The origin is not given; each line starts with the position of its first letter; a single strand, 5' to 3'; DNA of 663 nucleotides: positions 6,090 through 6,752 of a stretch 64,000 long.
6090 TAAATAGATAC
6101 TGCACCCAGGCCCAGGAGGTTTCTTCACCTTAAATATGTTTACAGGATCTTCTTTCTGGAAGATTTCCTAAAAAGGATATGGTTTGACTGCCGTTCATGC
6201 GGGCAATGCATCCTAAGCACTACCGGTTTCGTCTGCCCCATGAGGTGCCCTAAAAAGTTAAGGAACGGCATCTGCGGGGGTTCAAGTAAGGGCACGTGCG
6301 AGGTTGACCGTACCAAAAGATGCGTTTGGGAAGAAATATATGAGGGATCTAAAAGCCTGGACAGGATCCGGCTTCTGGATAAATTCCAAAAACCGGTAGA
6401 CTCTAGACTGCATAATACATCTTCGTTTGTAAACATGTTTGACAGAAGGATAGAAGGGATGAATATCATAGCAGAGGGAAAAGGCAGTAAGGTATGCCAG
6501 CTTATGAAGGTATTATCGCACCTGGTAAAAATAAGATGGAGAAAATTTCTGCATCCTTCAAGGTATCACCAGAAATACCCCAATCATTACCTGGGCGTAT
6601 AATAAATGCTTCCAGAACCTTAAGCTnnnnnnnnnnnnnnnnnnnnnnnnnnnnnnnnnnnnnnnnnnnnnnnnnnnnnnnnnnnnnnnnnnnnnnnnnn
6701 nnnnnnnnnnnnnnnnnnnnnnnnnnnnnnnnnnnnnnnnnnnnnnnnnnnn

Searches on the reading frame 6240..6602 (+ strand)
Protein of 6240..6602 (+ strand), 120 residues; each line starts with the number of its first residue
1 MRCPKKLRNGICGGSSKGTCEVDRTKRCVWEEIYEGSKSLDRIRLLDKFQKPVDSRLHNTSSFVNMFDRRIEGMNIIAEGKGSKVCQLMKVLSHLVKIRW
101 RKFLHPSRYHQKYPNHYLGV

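Call 59: search_protein_families(library=pfam, proteins=[window:6240-6602:+], max_evalue=1e-8)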
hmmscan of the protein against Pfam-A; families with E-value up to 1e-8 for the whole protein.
window:6240-6602:+ (120 aa): 1 family
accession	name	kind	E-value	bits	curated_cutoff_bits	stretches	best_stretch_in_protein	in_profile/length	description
PF12225.13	DUF5981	-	7.5e-16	58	23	1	2-54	41-93/95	Methylene-tetrahydrofolate reductase C terminal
